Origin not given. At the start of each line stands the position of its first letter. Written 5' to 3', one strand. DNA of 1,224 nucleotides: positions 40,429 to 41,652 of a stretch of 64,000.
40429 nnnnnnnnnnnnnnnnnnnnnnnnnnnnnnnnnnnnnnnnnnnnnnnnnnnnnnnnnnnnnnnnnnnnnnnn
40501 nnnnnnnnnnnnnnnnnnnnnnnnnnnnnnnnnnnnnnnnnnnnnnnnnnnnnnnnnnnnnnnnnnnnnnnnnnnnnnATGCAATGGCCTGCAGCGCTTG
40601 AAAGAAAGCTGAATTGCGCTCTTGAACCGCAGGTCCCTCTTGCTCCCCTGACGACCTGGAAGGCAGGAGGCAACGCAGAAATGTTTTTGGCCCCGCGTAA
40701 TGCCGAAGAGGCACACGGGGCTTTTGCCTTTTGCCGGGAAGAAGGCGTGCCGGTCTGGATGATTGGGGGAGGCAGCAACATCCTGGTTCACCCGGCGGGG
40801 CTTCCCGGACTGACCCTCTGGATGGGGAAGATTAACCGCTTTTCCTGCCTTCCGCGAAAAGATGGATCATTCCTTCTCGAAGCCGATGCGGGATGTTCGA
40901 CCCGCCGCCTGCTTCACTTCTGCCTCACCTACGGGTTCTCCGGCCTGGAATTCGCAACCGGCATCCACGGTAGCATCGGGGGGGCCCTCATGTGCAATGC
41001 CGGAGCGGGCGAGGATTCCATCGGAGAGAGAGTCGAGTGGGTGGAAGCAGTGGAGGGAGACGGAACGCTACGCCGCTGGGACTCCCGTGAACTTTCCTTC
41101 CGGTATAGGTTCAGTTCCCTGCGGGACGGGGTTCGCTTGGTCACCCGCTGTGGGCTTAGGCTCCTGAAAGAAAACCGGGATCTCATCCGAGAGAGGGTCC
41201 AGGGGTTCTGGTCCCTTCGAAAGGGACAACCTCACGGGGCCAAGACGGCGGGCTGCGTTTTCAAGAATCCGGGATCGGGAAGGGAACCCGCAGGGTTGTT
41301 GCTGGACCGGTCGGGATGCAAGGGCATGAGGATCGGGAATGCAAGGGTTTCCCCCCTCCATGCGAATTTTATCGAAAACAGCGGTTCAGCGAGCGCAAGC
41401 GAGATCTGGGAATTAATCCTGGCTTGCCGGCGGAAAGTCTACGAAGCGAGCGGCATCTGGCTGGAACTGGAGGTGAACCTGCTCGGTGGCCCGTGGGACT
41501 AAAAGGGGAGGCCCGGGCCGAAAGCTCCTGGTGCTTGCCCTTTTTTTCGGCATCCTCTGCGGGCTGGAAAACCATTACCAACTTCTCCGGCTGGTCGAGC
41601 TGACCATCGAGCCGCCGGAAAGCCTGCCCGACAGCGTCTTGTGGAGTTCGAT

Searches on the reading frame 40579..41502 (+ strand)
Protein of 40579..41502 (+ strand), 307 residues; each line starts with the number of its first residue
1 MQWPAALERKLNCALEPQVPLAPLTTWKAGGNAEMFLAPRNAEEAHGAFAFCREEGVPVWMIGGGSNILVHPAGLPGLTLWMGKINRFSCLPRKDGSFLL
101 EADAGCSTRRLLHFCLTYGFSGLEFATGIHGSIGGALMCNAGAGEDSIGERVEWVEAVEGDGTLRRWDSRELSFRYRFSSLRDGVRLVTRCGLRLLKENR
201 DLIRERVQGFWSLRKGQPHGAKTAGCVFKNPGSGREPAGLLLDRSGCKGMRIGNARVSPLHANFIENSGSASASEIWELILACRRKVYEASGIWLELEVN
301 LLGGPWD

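Call 27: search_protein_families(library=pfam, proteins=[window:40579-41502:+], max_evalue=0.00001)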
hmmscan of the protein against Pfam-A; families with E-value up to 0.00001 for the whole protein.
window:40579-41502:+ (307 aa): 2 families
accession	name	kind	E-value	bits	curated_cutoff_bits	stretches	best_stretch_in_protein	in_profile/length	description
PF02873.21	MurB_C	-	4.4e-27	94.6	27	1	203-301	2-98/99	UDP-N-acetylenolpyruvoylglucosamine reductase, C-terminal domain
PF01565.28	FAD_binding_4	-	3.2e-17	63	26.4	1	34-166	2-137/139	FAD binding domain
